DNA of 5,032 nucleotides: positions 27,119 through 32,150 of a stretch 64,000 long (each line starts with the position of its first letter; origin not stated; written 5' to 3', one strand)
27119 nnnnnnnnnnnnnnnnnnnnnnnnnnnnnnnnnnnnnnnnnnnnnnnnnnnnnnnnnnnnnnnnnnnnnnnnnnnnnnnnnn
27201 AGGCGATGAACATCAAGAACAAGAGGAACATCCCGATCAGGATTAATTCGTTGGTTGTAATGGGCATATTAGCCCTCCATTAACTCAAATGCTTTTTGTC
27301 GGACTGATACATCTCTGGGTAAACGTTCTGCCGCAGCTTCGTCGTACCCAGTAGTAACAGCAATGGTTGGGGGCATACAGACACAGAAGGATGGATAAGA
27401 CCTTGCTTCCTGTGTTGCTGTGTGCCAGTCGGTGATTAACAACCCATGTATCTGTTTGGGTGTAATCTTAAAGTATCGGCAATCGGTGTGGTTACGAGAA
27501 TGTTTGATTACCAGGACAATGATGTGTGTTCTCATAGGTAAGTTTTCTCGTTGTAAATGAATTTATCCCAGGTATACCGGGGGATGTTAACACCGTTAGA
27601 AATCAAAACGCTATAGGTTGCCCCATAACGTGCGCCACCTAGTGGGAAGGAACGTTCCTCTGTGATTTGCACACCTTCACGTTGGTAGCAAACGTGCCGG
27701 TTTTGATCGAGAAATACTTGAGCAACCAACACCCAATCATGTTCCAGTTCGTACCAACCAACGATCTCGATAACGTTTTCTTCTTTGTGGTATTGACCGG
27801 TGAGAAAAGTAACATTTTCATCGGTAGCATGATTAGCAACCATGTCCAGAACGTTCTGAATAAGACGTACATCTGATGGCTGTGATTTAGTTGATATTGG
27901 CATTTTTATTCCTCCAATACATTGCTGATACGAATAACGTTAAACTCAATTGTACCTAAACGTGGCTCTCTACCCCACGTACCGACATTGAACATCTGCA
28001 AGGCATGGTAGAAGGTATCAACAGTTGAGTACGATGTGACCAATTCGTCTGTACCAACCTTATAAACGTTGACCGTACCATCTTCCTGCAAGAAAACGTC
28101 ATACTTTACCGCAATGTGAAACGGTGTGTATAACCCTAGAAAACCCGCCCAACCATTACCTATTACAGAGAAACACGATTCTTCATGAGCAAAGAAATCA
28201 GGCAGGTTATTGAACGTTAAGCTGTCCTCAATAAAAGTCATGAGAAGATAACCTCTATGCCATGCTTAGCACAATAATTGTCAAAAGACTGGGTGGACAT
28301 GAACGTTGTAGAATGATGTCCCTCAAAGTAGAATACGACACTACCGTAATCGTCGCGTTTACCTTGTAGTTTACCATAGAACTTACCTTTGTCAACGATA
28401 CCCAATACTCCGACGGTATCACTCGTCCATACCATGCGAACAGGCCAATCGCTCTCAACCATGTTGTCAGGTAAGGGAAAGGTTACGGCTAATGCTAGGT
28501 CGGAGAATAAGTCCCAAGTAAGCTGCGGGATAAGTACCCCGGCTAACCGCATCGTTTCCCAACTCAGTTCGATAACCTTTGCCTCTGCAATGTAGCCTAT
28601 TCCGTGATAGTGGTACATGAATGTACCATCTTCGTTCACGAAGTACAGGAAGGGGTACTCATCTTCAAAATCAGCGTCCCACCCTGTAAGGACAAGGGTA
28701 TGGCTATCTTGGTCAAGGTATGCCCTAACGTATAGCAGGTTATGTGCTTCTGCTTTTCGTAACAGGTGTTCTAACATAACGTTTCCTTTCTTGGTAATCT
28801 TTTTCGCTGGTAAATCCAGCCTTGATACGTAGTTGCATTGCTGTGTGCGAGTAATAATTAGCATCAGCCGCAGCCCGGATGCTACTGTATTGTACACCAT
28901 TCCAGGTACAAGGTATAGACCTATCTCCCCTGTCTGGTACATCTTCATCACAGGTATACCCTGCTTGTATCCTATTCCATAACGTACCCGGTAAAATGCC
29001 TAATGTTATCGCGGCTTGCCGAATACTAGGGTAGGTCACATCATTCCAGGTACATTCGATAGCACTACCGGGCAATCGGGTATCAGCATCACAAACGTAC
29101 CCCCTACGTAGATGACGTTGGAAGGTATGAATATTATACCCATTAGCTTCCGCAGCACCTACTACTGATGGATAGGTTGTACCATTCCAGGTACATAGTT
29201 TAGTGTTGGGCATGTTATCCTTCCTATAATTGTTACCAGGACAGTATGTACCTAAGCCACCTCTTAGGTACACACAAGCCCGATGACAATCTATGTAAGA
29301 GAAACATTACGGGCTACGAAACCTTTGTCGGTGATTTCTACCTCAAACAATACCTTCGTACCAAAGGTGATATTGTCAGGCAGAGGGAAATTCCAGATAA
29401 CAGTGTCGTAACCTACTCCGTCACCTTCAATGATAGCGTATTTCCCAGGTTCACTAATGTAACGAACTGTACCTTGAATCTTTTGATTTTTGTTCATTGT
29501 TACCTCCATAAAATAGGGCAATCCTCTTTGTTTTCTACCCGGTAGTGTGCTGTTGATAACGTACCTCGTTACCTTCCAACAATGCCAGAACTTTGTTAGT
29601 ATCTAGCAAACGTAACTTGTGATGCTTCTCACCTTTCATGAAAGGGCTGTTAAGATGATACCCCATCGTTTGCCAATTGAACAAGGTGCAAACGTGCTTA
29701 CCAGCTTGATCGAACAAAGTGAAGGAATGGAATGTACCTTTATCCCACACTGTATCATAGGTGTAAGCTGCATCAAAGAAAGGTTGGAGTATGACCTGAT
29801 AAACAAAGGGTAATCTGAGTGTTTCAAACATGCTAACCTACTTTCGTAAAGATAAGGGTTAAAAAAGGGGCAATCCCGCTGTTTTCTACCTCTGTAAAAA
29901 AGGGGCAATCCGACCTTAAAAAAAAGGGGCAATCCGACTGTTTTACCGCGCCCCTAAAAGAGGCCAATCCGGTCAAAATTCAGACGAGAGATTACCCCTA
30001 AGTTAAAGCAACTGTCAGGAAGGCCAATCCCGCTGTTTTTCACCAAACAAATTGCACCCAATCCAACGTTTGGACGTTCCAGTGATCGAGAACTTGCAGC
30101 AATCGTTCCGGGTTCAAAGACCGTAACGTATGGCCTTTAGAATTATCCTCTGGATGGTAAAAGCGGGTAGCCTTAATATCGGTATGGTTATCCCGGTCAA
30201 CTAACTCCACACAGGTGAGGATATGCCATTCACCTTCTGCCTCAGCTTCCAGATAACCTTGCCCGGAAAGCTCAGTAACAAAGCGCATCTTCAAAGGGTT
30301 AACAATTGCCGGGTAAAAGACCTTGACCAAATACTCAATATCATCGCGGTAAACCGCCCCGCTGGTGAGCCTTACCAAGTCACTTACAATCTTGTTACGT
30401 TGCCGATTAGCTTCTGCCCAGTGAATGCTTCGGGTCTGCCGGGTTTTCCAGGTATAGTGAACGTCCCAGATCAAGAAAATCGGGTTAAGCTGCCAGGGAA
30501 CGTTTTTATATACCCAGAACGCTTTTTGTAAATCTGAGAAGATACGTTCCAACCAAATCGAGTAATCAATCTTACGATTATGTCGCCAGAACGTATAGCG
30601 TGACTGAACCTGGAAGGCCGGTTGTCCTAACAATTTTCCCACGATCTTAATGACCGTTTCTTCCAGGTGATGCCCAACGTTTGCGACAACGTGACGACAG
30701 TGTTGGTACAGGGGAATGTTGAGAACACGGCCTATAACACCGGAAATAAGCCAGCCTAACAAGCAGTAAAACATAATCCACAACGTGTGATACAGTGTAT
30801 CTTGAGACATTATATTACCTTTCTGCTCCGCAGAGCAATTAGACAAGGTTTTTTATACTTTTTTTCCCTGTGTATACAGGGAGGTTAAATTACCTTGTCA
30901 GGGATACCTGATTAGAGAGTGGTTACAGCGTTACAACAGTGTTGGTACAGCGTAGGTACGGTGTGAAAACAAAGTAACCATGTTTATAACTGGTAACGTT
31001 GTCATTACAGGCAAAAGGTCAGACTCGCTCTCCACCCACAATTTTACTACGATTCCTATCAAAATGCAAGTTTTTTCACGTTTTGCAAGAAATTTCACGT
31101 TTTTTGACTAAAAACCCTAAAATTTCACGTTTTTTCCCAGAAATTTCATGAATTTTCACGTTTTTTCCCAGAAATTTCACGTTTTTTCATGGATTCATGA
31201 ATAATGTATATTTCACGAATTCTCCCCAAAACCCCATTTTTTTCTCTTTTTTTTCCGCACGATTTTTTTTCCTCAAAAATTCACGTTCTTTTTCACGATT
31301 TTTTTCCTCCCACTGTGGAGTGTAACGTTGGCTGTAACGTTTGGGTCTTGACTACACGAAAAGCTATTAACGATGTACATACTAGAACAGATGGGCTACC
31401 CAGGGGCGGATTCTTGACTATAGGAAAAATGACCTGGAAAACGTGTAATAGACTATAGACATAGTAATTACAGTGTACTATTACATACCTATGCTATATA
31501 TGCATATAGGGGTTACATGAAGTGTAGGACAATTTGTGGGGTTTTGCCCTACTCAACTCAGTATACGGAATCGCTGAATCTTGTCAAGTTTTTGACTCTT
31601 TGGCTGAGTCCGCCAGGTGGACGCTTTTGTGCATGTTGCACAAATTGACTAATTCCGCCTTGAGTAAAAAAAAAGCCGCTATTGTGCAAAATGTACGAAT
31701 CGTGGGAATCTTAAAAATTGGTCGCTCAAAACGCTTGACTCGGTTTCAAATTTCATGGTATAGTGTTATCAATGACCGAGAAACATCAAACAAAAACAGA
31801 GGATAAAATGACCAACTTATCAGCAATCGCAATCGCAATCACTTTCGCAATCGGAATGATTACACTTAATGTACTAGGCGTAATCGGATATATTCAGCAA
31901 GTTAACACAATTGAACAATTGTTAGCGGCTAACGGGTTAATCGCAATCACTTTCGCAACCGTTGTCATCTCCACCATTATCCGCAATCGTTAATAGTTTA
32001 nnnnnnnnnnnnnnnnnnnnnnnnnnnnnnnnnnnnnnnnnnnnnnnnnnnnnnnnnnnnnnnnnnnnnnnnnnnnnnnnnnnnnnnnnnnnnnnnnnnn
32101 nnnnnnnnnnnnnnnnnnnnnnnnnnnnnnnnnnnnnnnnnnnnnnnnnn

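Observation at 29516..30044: Six direct copies of a 24-bp motif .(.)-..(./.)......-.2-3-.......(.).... clustered in and around a 208-bp non-coding gap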

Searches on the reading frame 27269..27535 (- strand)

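Call 97: search_protein_families(library=pfam, proteins=[window:27269-27535:-], max_evalue=0.05)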
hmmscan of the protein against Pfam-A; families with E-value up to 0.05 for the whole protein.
window:27269-27535:- (88 aa): 1 family
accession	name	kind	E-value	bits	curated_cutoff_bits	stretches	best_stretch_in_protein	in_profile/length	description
PF00228.25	Bowman-Birk_leg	-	0.049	14.4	20.4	0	42-54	6-19/25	Bowman-Birk serine protease inhibitor family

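Call 98: search_protein_families(library=padloc, proteins=[window:27269-27535:-], max_evalue=0.01)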
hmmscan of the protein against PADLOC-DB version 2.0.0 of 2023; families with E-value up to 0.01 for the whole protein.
window:27269-27535:- (88 aa): 0 families

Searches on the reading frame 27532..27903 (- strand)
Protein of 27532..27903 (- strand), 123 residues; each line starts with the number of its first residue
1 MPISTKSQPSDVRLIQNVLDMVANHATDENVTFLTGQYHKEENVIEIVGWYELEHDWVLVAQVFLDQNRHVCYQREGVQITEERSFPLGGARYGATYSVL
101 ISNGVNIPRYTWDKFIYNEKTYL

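Call 97: search_protein_families(library=pfam, proteins=[window:27532-27903:-], max_evalue=0.05)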
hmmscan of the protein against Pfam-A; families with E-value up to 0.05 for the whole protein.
window:27532-27903:- (123 aa): 1 family
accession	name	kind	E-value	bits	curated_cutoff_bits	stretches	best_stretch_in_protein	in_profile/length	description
PF13058.12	DUF3920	-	0.026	15.2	27.3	1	27-85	47-101/126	Protein of unknown function (DUF3920)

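Call 98: search_protein_families(library=padloc, proteins=[window:27532-27903:-], max_evalue=0.01)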
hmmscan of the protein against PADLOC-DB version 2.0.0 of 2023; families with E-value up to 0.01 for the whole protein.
window:27532-27903:- (123 aa): 0 families

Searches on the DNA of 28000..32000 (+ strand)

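Call 3: search_dna_similar(query=window:28000-32000:+, collection=phages, mode=near, max_rows=30)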
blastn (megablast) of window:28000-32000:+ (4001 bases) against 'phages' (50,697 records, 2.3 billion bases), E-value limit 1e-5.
No match.

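Call 86: search_rna_families(source=window, start=29400, end=30150, threshold=evalue, max_evalue=10)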
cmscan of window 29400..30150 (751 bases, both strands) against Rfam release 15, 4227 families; matches with E-value up to 10: 6.
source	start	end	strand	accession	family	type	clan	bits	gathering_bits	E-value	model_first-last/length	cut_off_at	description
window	29918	29994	-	RF02871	ncS54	Gene; sRNA;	-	15.7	43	1.1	1-79/79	no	Burkholderia sRNA 54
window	29533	29611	-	RF00301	snoZ256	Gene; snRNA; snoRNA; CD-box;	-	14.7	50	5.3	1-94/94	no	Small nucleolar RNA Z256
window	29792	29830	+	RF00282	SNORD48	Gene; snRNA; snoRNA; CD-box;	-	13.7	36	3.1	1-63/63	no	Small nucleolar RNA SNORD48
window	29464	29561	+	RF02211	ZFAT-AS1_1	Gene; lncRNA;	-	13.1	80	5.2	1-79/79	no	ZFAT antisense RNA 1 conserved region 1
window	29631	29669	+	RF01135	sR24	Gene; snRNA; snoRNA; CD-box;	-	13.1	36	5.8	1-55/55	no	Small nucleolar RNA sR24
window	29648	29711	+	RF01310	sR7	Gene; snRNA; snoRNA; CD-box;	-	11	37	9.8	1-57/57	no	Small nucleolar RNA sR7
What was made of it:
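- On CRISPR array, mini-array or solitary repeat unit (Racr): No Rfam CRISPR-DR match appears at E <= 10 (call 86), but Rfam covers only some repeat families.
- No Rfam CRISPR-DR, ToxI or CsrB-type match appears even at E <= 10 (call 86).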
